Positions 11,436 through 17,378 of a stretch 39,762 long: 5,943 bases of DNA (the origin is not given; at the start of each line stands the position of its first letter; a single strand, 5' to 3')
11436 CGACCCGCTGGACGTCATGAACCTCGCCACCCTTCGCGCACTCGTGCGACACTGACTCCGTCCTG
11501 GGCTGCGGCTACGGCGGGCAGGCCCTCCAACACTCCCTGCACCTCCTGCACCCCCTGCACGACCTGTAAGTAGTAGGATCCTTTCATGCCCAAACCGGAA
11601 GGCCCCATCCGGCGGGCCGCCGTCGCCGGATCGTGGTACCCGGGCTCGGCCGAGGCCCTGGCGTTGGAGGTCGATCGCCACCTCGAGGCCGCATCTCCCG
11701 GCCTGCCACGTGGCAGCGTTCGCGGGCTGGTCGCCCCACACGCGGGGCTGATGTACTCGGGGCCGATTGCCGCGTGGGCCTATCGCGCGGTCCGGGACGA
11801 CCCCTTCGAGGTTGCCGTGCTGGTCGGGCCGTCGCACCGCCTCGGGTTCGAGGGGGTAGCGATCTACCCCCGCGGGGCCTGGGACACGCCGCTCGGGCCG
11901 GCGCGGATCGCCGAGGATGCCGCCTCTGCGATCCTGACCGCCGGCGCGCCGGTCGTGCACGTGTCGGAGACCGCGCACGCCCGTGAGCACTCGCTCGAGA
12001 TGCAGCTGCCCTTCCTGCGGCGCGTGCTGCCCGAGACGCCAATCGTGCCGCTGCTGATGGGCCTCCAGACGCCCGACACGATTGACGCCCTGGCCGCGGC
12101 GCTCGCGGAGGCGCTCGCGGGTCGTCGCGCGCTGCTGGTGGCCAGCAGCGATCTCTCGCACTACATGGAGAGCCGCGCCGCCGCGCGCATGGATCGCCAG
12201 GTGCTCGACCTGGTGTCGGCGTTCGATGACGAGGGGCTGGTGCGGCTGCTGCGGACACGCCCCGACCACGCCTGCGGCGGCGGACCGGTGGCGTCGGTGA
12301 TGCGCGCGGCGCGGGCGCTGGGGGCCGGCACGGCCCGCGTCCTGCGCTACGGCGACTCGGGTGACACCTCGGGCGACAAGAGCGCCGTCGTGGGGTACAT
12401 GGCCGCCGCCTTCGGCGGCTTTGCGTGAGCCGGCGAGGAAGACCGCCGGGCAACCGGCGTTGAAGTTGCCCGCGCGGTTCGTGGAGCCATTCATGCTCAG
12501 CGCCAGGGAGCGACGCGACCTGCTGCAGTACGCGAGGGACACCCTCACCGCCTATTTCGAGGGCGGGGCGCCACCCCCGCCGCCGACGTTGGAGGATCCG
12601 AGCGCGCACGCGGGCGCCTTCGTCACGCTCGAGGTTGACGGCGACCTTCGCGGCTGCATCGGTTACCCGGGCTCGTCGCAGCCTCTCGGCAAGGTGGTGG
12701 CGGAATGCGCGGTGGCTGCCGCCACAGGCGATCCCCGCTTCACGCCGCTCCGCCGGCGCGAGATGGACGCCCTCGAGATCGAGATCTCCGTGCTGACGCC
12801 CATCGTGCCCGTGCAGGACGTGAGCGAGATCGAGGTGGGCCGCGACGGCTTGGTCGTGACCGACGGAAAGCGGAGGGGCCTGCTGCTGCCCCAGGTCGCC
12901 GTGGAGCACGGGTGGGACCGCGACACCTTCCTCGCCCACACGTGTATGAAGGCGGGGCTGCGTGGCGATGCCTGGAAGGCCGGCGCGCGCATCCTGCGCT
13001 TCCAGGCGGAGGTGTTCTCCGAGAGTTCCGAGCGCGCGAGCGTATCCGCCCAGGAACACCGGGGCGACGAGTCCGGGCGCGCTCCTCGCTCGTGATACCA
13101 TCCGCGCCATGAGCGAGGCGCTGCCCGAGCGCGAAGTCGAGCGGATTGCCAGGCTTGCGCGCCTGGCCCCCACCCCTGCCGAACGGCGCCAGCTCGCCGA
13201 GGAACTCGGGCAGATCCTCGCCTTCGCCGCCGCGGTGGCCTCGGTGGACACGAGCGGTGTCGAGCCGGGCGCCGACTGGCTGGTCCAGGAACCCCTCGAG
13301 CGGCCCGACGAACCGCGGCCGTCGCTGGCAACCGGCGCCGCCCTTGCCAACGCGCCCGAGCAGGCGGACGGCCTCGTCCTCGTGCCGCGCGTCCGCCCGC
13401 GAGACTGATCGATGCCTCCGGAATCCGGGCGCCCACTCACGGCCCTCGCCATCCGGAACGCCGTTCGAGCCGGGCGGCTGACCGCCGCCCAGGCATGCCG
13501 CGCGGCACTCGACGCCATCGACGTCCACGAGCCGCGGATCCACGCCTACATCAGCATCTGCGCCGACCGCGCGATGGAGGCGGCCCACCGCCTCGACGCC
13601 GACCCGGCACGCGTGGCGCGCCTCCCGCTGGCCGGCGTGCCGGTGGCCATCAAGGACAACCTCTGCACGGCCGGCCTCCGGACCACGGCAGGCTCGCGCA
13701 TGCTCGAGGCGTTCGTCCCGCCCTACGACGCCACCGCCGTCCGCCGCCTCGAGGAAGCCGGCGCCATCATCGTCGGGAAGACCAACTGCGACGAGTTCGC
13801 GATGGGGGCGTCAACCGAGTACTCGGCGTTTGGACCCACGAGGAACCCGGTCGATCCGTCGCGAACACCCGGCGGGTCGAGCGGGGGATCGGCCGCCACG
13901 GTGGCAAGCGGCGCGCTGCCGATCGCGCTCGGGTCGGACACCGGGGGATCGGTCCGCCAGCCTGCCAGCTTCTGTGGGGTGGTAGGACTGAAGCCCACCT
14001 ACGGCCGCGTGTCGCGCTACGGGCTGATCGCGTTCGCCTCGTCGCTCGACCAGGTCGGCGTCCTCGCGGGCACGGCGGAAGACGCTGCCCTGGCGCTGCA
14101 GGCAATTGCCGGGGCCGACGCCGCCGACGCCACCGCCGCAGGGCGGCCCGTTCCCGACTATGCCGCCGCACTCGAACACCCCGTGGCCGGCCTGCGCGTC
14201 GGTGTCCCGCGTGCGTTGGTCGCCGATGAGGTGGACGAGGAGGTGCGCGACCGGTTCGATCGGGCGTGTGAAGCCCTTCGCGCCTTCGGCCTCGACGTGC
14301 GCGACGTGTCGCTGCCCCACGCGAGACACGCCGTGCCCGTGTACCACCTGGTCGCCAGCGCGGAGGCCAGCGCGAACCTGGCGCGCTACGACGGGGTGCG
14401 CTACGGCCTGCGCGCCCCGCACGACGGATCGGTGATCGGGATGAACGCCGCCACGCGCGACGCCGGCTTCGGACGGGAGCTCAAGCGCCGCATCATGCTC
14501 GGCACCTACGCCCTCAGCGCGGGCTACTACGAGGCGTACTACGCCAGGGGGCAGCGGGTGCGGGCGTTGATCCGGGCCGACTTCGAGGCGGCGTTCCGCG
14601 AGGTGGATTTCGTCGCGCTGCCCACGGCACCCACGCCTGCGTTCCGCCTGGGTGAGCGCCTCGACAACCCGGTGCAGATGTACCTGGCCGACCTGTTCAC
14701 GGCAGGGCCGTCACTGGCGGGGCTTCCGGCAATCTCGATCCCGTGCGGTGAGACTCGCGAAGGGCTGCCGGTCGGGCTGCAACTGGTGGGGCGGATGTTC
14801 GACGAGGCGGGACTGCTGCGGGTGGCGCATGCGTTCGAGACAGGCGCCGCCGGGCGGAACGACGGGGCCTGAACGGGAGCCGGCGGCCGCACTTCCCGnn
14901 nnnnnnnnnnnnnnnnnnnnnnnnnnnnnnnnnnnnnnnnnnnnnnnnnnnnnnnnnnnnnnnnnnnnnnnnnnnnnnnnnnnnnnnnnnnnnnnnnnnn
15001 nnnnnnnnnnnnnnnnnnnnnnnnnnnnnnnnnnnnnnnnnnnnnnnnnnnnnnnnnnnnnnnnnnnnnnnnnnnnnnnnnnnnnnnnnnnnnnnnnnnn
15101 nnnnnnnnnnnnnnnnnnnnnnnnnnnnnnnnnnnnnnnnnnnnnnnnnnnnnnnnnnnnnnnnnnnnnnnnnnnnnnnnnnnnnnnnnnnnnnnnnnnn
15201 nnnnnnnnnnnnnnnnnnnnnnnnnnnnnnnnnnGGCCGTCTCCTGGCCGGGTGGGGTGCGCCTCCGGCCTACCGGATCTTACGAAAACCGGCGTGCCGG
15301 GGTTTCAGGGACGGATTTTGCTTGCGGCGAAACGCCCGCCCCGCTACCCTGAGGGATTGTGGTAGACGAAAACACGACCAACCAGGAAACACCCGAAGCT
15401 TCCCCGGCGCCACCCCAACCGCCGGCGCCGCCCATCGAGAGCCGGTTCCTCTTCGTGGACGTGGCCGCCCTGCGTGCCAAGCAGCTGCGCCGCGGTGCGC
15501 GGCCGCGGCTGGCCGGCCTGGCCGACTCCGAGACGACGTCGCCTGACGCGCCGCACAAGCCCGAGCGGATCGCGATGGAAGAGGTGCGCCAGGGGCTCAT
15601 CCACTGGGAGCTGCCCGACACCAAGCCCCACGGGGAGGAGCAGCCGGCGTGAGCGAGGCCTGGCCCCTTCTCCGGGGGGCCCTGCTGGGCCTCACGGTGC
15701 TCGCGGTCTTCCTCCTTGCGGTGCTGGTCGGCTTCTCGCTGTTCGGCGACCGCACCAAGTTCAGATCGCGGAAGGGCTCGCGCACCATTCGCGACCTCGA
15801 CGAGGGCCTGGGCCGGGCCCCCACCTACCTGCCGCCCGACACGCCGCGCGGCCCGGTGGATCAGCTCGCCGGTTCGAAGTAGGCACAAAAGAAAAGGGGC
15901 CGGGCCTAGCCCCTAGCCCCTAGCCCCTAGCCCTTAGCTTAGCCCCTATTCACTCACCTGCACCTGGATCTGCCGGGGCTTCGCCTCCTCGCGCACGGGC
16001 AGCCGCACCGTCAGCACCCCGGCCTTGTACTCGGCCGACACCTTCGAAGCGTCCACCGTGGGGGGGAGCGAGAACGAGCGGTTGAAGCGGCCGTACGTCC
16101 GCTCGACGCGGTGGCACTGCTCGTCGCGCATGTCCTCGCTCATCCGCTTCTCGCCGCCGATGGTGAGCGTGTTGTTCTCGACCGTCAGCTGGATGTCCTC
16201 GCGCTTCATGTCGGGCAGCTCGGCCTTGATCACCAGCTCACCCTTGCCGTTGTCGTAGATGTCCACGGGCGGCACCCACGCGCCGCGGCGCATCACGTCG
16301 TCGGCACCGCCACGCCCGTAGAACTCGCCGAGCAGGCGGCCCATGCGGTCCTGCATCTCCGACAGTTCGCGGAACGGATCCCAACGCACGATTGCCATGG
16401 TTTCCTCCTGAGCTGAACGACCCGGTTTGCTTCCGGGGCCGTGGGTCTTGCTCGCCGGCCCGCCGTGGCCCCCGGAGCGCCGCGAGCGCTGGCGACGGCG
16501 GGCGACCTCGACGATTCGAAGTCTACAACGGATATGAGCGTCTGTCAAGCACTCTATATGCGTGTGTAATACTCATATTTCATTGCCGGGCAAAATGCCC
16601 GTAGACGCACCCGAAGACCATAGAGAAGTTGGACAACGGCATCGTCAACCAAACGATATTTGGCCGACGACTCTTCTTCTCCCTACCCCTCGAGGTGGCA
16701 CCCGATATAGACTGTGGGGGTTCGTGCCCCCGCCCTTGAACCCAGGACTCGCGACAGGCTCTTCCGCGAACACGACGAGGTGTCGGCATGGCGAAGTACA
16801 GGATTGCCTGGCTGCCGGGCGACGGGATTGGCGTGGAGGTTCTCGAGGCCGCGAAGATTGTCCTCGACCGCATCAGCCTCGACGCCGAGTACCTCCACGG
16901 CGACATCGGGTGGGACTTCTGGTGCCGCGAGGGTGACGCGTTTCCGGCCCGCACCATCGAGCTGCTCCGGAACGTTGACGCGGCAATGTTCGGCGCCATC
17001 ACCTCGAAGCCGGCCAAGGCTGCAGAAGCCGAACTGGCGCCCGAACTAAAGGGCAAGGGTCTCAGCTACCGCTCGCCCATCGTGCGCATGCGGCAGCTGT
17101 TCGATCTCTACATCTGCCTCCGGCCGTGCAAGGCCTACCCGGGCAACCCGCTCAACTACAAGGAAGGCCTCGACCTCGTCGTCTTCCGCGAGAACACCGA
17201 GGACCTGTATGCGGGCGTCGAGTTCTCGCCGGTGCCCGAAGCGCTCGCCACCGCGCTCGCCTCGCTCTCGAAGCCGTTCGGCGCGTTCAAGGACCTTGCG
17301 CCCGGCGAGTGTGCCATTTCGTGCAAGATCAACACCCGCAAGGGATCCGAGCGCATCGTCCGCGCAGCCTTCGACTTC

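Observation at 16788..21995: Five-gene operon: LeuCD/IDH-type isomerase and dehydrogenase set in which the LeuA-type synthase is replaced by an HMG-CoA-lyase-type enzyme plus a family III CoA-transferase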

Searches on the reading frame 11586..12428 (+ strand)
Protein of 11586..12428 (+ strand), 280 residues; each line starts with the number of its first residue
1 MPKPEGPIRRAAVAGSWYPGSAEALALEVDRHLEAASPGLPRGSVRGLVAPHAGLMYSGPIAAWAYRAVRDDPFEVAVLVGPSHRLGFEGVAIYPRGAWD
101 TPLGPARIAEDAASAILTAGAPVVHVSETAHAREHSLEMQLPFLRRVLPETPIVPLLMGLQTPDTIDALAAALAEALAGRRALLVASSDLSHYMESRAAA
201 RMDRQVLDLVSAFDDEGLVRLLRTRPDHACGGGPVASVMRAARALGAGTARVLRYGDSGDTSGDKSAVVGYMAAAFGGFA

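Call 27: search_protein_families(library=pfam, proteins=[window:11586-12428:+])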
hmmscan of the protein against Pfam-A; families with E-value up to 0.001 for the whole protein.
window:11586-12428:+ (280 aa): 1 family
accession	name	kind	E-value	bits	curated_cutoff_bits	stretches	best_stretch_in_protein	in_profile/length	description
PF01875.22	Memo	-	3.3e-61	207.3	27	1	11-274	2-268/269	Memo-like protein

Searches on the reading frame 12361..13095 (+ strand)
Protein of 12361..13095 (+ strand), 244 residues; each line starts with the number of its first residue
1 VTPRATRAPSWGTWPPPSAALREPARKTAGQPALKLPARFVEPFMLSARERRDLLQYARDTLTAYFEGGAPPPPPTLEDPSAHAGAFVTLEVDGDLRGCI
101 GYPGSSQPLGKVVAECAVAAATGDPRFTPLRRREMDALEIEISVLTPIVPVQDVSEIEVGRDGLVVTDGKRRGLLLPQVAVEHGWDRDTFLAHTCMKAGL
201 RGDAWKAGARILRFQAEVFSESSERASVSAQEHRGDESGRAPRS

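Call 27: search_protein_families(library=pfam, proteins=[window:12361-13095:+])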
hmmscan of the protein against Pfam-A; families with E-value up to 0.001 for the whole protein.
window:12361-13095:+ (244 aa): 1 family
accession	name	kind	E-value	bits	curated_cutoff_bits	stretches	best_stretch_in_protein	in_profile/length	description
PF01871.22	AMMECR1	-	2.6e-54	183.7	25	1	55-219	1-168/168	AMMECR1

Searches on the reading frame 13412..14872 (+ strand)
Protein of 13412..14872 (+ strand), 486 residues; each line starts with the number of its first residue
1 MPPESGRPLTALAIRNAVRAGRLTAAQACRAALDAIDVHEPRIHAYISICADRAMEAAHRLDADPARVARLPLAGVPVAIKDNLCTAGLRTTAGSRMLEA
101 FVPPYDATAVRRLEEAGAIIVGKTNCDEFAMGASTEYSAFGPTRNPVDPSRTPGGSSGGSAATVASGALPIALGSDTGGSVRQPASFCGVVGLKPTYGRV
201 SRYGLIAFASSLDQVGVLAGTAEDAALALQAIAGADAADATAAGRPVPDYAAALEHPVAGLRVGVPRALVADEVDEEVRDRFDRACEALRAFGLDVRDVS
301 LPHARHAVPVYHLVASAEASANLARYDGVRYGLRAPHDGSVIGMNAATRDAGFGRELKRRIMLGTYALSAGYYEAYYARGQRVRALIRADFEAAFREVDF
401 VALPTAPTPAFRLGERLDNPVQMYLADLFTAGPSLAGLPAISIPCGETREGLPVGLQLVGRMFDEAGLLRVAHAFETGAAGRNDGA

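Call 26: search_protein_families(library=pfam, proteins=[window:13412-14872:+])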
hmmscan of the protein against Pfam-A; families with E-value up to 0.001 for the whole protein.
window:13412-14872:+ (486 aa): 1 family
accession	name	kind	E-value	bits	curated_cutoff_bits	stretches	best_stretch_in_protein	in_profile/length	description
PF01425.27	Amidase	-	1.3e-152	509.4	27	1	29-469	3-445/445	Amidase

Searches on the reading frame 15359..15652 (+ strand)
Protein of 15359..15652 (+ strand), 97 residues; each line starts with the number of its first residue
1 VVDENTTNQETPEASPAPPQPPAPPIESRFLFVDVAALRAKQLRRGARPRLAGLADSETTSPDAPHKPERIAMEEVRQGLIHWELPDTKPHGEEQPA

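Call 26: search_protein_families(library=pfam, proteins=[window:15359-15652:+])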
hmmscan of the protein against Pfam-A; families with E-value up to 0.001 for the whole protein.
window:15359-15652:+ (97 aa): 1 family
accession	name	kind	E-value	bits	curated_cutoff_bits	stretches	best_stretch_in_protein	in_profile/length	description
PF01192.27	RNA_pol_Rpb6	-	9.1e-08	32.4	26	1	25-81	5-51/53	RNA polymerase Rpb6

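Call 78: find_encoding_contigs(protein=window:15359-15652:+, flank=10000, max_places=1)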
Protein window:15359-15652:+ (97 aa): 23 contigs read that carry it; 1 place shown.
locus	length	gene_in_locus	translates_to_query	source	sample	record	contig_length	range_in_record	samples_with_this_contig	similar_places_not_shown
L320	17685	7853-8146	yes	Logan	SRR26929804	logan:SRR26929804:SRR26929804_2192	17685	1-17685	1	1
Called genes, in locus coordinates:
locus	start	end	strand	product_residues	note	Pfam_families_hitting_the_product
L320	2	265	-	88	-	?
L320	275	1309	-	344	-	PF04613:LpxD, PF25087:GMPPB_C, PF14602:Hexapep_2 (faint), PF25084:LbH_EIF2B (faint), PF00132:Hexapep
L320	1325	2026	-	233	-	PF10173:Mit_KHE1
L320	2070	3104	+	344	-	PF04307:YdjM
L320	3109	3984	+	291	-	PF01261:AP_endonuc_2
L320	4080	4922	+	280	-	PF01875:Memo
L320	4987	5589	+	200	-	PF01871:AMMECR1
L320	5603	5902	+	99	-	PF02686:GatC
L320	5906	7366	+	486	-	PF01425:Amidase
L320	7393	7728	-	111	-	-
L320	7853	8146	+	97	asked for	PF01192:RNA_pol_Rpb6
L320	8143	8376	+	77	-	-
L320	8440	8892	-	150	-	PF00011:HSP20, PF17886:ArsA_HSP20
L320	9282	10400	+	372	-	PF00180:Iso_dh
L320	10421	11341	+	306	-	PF00682:HMGL-like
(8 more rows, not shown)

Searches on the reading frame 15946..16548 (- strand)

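Call 26: search_protein_families(library=pfam, proteins=[window:15946-16548:-])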
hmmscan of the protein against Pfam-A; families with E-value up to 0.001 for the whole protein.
window:15946-16548:- (200 aa): 2 families
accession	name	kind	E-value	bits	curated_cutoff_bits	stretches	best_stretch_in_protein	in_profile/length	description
PF00011.27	HSP20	-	1.7e-23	83.1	20.8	1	102-197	6-102/102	Hsp20/alpha crystallin family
PF17886.7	ArsA_HSP20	-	2.7e-08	33.7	22.5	1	103-182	2-62/63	HSP20-like domain found in ArsA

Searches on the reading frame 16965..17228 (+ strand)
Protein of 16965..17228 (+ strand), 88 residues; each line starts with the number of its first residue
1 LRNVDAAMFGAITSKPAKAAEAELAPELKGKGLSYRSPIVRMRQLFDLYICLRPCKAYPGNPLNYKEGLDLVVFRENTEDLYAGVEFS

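Call 50: search_solved_structures(query=window:16965-17228:+, show_alignments=5, max_evalue=0.01)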
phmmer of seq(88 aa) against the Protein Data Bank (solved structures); distinct sequences matched with E-value up to 0.01: 41.
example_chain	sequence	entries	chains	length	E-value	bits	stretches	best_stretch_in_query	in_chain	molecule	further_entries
1grp_A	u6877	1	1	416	3.3e-13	52.8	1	32-87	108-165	ISOCITRATE DEHYDROGENASE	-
2d4v_A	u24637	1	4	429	1e-12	51.3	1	32-87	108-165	isocitrate dehydrogenase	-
1gro_A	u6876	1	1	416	1.1e-12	51.1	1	32-87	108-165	ISOCITRATE DEHYDROGENASE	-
4ajb_A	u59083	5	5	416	1.3e-12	50.9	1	32-87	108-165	NADP ISOCITRATE DEHYDROGENASE | ISOCITRATE DEHYDROGENASE [NADP]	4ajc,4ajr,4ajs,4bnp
1cw7_A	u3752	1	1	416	1.5e-12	50.7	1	32-87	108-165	ISOCITRATE DEHYDROGENASE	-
1iso_A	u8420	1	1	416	1.6e-12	50.6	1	32-87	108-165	ISOCITRATE DEHYDROGENASE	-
1bl5_A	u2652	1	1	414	1.6e-12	50.6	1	32-87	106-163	ISOCITRATE DEHYDROGENASE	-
4p69_C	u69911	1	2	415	1.6e-12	50.6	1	32-87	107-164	Isocitrate dehydrogenase [NADP]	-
1ai2_A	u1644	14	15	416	1.6e-12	50.6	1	32-87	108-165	ISOCITRATE DEHYDROGENASE | Isocitrate dehydrogenase [NADP] | NADP ISOCITRATE DEHYDROGENASE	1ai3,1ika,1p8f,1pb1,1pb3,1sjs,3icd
1cw1_A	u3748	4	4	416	1.6e-12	50.6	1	32-87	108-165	ISOCITRATE DEHYDROGENASE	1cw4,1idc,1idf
1hqs_A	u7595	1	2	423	3.5e-12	49.5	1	32-87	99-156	ISOCITRATE DEHYDROGENASE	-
1hj6_A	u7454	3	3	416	4.4e-12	49.2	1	35-87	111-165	ISOCITRATE DEHYDROGENASE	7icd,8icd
6icd_A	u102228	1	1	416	4.5e-12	49.2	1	35-87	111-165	ISOCITRATE DEHYDROGENASE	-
1idd_A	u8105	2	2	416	5.9e-12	48.8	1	32-87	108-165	ISOCITRATE DEHYDROGENASE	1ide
1tyo_A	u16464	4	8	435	3.7e-11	46.3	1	30-87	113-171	isocitrate dehydrogenase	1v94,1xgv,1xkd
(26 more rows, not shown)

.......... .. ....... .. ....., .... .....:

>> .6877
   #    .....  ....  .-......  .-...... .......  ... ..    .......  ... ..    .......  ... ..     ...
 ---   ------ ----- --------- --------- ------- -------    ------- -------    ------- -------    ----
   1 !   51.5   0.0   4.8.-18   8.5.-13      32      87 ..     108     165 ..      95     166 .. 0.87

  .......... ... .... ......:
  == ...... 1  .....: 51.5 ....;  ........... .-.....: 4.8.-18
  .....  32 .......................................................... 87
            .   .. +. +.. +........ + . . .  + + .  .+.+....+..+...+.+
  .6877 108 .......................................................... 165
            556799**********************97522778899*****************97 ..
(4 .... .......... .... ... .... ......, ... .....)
